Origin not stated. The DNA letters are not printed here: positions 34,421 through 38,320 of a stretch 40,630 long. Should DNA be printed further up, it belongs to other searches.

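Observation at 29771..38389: A 2872-aa polyvalent-type protein occupying 21% of the genome, with zincin and ADP-ribosyltransferase-like modules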

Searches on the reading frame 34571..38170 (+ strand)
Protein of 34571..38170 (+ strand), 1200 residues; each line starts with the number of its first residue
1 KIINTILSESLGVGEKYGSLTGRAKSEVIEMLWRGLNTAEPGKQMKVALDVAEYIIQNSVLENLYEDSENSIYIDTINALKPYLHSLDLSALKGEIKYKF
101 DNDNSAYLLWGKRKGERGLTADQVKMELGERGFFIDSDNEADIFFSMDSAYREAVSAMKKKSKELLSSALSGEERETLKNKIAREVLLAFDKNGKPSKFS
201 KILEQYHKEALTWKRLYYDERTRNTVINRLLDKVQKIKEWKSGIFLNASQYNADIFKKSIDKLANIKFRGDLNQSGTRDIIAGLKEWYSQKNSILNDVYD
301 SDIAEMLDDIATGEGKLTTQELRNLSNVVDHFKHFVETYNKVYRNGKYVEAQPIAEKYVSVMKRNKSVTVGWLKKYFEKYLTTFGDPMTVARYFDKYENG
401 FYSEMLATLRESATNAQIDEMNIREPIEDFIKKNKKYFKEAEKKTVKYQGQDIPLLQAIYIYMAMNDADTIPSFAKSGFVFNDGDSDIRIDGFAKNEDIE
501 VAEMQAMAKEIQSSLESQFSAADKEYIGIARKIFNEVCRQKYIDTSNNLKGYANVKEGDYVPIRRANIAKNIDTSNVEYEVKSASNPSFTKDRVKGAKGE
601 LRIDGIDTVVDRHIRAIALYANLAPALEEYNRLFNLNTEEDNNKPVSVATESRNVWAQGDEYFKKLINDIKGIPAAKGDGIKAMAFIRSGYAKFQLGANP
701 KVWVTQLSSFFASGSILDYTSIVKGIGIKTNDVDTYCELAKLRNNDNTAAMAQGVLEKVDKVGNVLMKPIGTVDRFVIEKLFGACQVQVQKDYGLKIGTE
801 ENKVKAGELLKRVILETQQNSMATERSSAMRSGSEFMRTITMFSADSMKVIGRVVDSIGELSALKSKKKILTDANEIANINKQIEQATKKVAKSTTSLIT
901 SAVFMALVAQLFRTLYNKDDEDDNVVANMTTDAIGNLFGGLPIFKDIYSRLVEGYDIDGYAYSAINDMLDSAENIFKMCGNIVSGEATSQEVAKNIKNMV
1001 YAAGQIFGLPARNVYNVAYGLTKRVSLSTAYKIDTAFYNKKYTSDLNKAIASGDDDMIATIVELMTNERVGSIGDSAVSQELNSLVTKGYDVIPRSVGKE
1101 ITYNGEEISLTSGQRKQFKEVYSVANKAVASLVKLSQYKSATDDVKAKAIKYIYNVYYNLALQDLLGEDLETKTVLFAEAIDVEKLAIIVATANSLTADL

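Call 28: search_protein_representatives(protein=window:34571-38170:+)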
Query: 1200 residues. Proteins with E-value up to 0.001 (for the whole library): 1407; up to 1e-10: 1111; up to 1e-30: 507. The best 150 are listed.
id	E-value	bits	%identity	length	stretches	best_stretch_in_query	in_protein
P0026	0.0e+00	2525.5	95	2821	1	2-1200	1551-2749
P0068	0.0e+00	2172.5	81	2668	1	2-1200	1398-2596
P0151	0.0e+00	1685.0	63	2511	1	2-1200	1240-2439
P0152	0.0e+00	1623.1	74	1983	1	201-1199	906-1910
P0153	0.0e+00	1596.8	58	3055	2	2-1199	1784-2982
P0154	0.0e+00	1595.1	61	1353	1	2-1199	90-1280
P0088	0.0e+00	1471.3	56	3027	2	275-1199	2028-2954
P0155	0.0e+00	1434.0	57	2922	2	275-1199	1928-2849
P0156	0.0e+00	1425.4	53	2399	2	283-1199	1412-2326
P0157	0.0e+00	1370.2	53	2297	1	2-1193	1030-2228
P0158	0.0e+00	1348.3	53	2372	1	2-1199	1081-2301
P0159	0.0e+00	1300.3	51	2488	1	2-1194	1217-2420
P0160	0.0e+00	1251.1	51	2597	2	276-1199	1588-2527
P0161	0.0e+00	1242.1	50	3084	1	1-1195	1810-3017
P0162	0.0e+00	1238.6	49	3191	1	2-1196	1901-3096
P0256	6.0e-207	706.6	37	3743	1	20-1196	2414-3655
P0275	9.5e-194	662.8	34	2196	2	236-1200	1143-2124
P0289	3.8e-184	631.0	35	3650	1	2-1199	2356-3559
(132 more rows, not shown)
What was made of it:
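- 34463..38386 (+): Conserved C-terminal scaffold, aa 1565-2872. It is almost all alpha-helical. The most conserved core is aa ~2130-2470 (nt 36158-37180). A hydrophobic helix lies at aa 2491-2516 (nt 37241-37318). 1407 clusters (50% identity) match at E<=1e-3, nearly all at the C-terminus of 2000-3900-aa proteins (call 28).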

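Call 53: search_protein_families(library=pfam, alignment_id=A5, max_evalue=0.001)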
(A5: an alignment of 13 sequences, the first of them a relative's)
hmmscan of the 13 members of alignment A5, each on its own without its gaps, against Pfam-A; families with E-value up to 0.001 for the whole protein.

A. member 1, P0165 (3603 aa): 4 families
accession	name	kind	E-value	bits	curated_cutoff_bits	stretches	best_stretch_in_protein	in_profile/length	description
PF18814.6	PBECR5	-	1.9e-42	146.3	25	1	1432-1585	7-160/239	phage-Barnase-EndoU-ColicinE5/D-RelE like nuclease5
PF18760.7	ART-PolyVal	-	6.8e-39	134.3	31.2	3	1145-1302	1-134/140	ADP-Ribosyltransferase in polyvalent proteins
PF18812.6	PBECR3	-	2.6e-12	47.1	30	1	933-1044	4-111/115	phage-Barnase-EndoU-ColicinE5/D-RelE like nuclease3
PF13151.12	DUF3990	-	0.00021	21.4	32.2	0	1152-1215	2-62/152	Protein of unknown function (DUF3990)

B. families by the number of members that match (of 13 scanned): 9 families
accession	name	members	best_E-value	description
PF18760.7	ART-PolyVal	7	8.4e-60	ADP-Ribosyltransferase in polyvalent proteins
PF18812.6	PBECR3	4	2.6e-12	phage-Barnase-EndoU-ColicinE5/D-RelE like nuclease3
PF18814.6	PBECR5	3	2.1e-59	phage-Barnase-EndoU-ColicinE5/D-RelE like nuclease5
PF18798.6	LPD3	2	2.5e-12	Large polyvalent protein-associated domain 3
PF13151.12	DUF3990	2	0.00021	Protein of unknown function (DUF3990)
PF18819.6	MuF_C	1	4.4e-29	Phage MuF-C-terminal domain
PF18838.6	LPD23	1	8.5e-23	Large polyvalent protein associated domain 23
PF00644.27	PARP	1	3.4e-05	Poly(ADP-ribose) polymerase catalytic domain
PF20573.4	DUF6782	1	0.0008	Putative metallopeptidase family (DUF6782)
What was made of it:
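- Closest known: MuF-fused polymorphic toxins of temperate phages. Same: Some relatives carry MuF_C (call 53).
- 13 distant relatives carry ART-PolyVal, PBECR3, PBECR5, LPD3, LPD23, MuF_C, PARP and DUF3990 (call 53).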

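Call 54: predict_structure(alignment_id=A2)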
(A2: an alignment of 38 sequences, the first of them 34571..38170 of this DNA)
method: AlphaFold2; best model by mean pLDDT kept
length: 1200 residues; sequences in the alignment: 38
mean_pLDDT: 77.3   pTM: 0.64
mean pLDDT of the five models: 77.3, 74.2, 72.0, 69.1, 68.2
residues with pLDDT >= 90: 180; 70-90: 720; 50-70: 229; < 50: 71
segments of 3 or more residues with pLDDT < 50: 569-582, 752-759, 921-923, 937-968, 1198-1200
pLDDT, mean of each block of 10 residues (from residue 1): 64 55 68 72 79 73 57 83 87 83 77 81 86 83 89 79 65 77 78 58 69 77 84 79 62 80 80 80 88 75 85 82 88 86 87 92 82 63 83 87 92 91 91 87 91 94 87 89 85 81 87 95 95 91 88 75 70 39 52 61 89 88 89 85 82 80 85 64 69 70 80 87 90 92 73 43 69 88 95 92 95 81 75 70 69 83 88 88 90 83 76 67 50 51 36 35 47 51 58 68 71 74 78 76 83 83 83 77 86 80 73 82 87 87 88 87 74 56 82 64
secondary structure, 60 per line:
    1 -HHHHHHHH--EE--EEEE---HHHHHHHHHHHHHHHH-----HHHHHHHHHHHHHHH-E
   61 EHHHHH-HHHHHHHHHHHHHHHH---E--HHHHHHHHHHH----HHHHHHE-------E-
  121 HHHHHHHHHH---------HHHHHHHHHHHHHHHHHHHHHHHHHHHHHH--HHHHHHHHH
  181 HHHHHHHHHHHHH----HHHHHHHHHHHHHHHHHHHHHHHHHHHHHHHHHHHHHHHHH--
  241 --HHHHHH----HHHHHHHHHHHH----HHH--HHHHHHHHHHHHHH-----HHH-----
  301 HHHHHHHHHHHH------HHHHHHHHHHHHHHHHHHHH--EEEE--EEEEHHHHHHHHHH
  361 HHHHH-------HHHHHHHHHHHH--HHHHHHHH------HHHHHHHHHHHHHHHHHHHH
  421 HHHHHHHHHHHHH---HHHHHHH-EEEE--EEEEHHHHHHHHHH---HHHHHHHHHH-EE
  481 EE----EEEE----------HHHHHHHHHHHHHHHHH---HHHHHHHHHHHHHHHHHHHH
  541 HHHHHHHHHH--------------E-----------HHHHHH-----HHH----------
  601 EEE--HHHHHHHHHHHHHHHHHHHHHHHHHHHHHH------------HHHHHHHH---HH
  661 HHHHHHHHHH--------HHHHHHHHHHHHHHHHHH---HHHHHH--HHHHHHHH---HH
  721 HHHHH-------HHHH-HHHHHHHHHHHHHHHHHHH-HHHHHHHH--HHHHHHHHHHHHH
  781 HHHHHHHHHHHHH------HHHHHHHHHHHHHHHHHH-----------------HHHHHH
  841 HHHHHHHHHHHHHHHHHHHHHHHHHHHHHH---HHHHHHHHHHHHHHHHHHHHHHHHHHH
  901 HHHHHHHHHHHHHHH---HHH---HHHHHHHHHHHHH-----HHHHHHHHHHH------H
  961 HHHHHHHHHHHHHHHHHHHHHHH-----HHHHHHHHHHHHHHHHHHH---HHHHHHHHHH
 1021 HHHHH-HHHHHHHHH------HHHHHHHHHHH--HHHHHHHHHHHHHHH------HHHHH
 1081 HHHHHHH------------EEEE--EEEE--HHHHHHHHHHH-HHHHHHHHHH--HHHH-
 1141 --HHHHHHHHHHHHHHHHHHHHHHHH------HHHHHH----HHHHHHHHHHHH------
elements in order (helices of 4 or more, strands of 3 or more residues): H2-9 E16-19 H23-38 H44-58 H62-66 H68-83 H90-100 H105-110 H121-130 H140-169 H172-193 H198-238 H243-248 H253-264 H274-287 H301-312 H319-338 E341-344 E347-350 H351-365 H373-384 H387-394 H401-433 H437-443 E445-448 E451-454 H455-464 H468-477 E479-482 E487-490 H501-517 H521-550 H577-582 E601-603 H606-635 H648-655 H659-670 H679-696 H700-705 H708-715 H719-725 H733-736 H738-756 H758-765 H768-793 H800-817 H835-870 H874-915 H925-937 H943-953 H960-983 H989-1007 H1011-1025 H1027-1035 H1042-1052 H1055-1069 H1076-1087 E1100-1103 E1106-1109 H1112-1122 H1124-1133 H1136-1139 H1143-1166 H1173-1178 H1183-1194
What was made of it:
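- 34463..38386 (+): AF2 pLDDT 77, pTM 0.64 (call 54).
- The model is almost all alpha-helical, with no double-psi beta-barrel or palm-like sheet (call 54).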

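Call 58: fold_search(model_id=the predicted structure, library=pdb)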
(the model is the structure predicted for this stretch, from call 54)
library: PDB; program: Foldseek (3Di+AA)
matches with E <= 10: 93; with E <= 0.001: 0
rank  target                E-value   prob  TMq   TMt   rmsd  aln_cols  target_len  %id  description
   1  9gm7_A                7.6e-02  0.06  0.05  0.04  81.1      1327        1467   10  MukBEF in a nucleotide-bound state with open neck gate (monomer) (released 2025-03-26)
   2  9qe0_A                1.5e-01  0.05  0.06  0.05  72.1      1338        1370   11  Neobacillus vireti Wadjet-II JetABC dimer (released 2025-06-25)
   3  7nyx_A                1.8e-01  0.06  0.06  0.05  80.5      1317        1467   11  Cryo-EM structure of the MukBEF-MatP-DNA monomer (closed conformation) (released 2021-07-07)
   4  4av3_B                2.9e-01  0.07  0.07  0.10  30.3       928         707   11  Crystal structure of Thermotoga Maritima sodium pumping membrane integral pyrophosphatase with metal ions in active si (released 2012-08-08)
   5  5lzr_B                3.3e-01  0.07  0.07  0.09  29.9       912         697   11  Crystal structure of Thermotoga maritima sodium pumping membrane integral pyrophosphatase in complex with tungstate an (released 2016-12-14)
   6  8sx8                  3.8e-01  0.04  0.06  0.06  41.0      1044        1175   11  Bovine multidrug resistance protein 4 (MRP4) bound to prostaglandin E1 in MSP lipid nanodisc (released 2024-01-17)
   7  6hfb_B                5.4e-01  0.09  0.07  0.12  22.0       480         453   12  Outward-facing conformation of a multidrug resistance MATE family transporter of the MOP superfamily. (released 2019-06-12)
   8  4av3_A                7.1e-01  0.05  0.06  0.09  31.4       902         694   10  Crystal structure of Thermotoga Maritima sodium pumping membrane integral pyrophosphatase with metal ions in active si (released 2012-08-08)
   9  5m87                  9.6e-01  0.09  0.08  0.16  28.0       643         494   10  Crystal structure of Eremococcus coleocola manganese transporter (released 2017-01-11)
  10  4mlb_B                1.2e+00  0.07  0.07  0.12  21.8       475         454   11  Reverse polarity of binding pocket suggests different function of a MOP superfamily transporter from Pyrococcus furios (released 2013-09-25)
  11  4pju_A                1.3e+00  0.04  0.09  0.10  36.5      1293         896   10  crystal structure of human Stromal Antigen 2 (SA2) in complex with Sister Chromatid Cohesion protein 1 (Scc1) (released 2014-08-27)
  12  8b24_B                1.3e+00  0.03  0.07  0.09  30.9       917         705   10  Time-resolved structure of K+-dependent Na+-PPase from Thermotoga maritima 3600-seconds post reaction initiation with  (released 2024-01-17)
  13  9g8k_B                1.4e+00  0.04  0.08  0.11  31.4       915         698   10  Structure of K+-dependent Na+-PPase from Thermotoga maritima in complex with Ca2+ and Etidronate (released 2025-06-04)
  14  6c6k_B                1.5e+00  0.06  0.06  0.12  23.9       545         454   11  Structural basis for preferential recognition of cap 0 RNA by a human IFIT1-IFIT3 protein complex (released 2018-04-04)
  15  6c3p_E                1.5e+00  0.03  0.06  0.05  48.7      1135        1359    9  Cryo-EM structure of human KATP bound to ATP and ADP in propeller form (released 2018-01-24)
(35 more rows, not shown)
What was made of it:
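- On Podovirus internal core/ejection proteins (T7 gp16-like): The best Foldseek PDB match has E 0.076 and TM 0.05 (call 58).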

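Call 66: fold_search(model_id=the predicted structure, library=viral)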
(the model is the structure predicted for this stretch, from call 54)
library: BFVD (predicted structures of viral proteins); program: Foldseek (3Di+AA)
matches with E <= 10: 271; with E <= 0.001: 73
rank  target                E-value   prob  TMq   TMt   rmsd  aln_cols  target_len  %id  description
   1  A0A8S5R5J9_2          2.6e-59  1.00  0.57  0.55  16.7      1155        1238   37  Uncharacterized protein [Myoviridae sp. ctxbQ4]
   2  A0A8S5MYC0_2          3.6e-54  1.00  0.57  0.47  16.5      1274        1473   30  Nuclease [Myoviridae sp. ctRRy11]
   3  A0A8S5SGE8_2          5.0e-23  1.00  0.42  0.36  39.7      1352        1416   15  Nuclease [Podoviridae sp. ctZih56]
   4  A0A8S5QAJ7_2          1.0e-22  1.00  0.51  0.49  26.2      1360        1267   16  Phage MuF C-terminal domain-containing protein [Podoviridae sp. ctZ5d16]
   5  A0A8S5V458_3          6.1e-22  1.00  0.44  0.50  24.0      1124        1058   15  PolyVal ADP-Ribosyltransferase [Myoviridae sp. ct8iP21]
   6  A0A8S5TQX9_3          3.6e-20  1.00  0.43  0.47  37.0      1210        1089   15  Uncharacterized protein [Myoviridae sp. ctY1522]
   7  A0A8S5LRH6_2          1.3e-19  1.00  0.43  0.49  14.6      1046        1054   17  Uncharacterized protein [Myoviridae sp. ctSGr1]
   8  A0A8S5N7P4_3          3.9e-17  1.00  0.41  0.42  34.2      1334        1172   17  Nuclease [Myoviridae sp. ctiBE32]
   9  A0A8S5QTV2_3          1.2e-16  1.00  0.38  0.44  24.3      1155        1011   15  Nuclease [Podoviridae sp. ctKS020]
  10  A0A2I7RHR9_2          2.5e-16  1.00  0.46  0.45  30.3      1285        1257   12  (no name in the UniProt tables at hand)
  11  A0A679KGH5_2          4.5e-16  1.00  0.43  0.43  30.4      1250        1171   12  (no name in the UniProt tables at hand)
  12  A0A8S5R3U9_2          8.3e-16  1.00  0.44  0.47  24.2      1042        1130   17  Nuclease [Siphoviridae sp. ctdm01]
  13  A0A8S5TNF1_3          3.0e-15  1.00  0.43  0.43  17.4      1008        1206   16  Large polyvalent protein-associated domain-containing protein [Podoviridae sp. ct90d35]
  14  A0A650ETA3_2          4.2e-15  1.00  0.48  0.59  17.6      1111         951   12  (no name in the UniProt tables at hand)
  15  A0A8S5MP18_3          5.9e-15  1.00  0.39  0.45  15.2       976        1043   18  PolyVal ADP-ribosyltransferase [Siphoviridae sp. ctLR131]
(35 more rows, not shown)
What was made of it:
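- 34463..38386 (+): 73 BFVD viral models match at E<=1e-3 (call 66).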

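Call 72: find_encoding_contigs(protein=P0289, flank=10000, max_places=2)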
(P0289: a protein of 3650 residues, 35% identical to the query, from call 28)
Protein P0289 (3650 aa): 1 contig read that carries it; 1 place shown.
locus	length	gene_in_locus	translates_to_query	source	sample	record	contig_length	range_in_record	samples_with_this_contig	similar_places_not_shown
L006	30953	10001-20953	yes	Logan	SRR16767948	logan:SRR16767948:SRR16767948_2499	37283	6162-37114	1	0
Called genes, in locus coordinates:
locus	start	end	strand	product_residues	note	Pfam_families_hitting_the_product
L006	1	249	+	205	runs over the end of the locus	-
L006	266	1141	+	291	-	PF07505:DUF5131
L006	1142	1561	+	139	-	-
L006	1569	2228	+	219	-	-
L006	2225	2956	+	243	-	-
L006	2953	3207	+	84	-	-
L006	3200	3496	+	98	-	-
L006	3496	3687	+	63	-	-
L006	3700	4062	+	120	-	-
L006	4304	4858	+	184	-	PF16677:GP3_package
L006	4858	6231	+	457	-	PF03237:Terminase_6N (weak), PF04466:Terminase_3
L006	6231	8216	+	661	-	-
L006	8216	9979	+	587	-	-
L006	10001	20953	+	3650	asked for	PF18814:PBECR5, PF18760:ART-PolyVal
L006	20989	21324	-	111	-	-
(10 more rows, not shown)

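Call 75: find_encoding_contigs(protein=P0256, flank=10000, max_places=1)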
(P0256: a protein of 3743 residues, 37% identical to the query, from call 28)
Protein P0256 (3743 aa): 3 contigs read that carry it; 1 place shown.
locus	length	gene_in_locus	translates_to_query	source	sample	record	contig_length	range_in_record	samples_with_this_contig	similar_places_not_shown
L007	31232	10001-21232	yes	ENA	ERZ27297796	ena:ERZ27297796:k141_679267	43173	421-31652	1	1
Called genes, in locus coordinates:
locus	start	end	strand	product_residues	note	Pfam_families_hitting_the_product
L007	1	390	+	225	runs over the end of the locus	-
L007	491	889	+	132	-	PF06356:DUF1064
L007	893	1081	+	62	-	-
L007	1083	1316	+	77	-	PF14090:HTH_39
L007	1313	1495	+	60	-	-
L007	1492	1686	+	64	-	-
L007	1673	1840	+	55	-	-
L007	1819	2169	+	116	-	PF04448:DUF551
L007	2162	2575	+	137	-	-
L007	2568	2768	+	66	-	PF14354:Lar_restr_allev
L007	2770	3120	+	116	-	-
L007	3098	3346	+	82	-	-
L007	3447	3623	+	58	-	-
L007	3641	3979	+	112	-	-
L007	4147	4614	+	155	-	-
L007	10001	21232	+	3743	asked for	PF18760:ART-PolyVal (weak)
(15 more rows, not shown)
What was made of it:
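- Closest known: MuF-fused polymorphic toxins of temperate phages. Same: One common locus type places the giant gene right after the portal, which is the classical MuF position (calls 72, 75).
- In the two of these with gene calls it directly follows portal and partner (calls 72, 75). In many loci the gene follows the portal (calls 72, 75).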
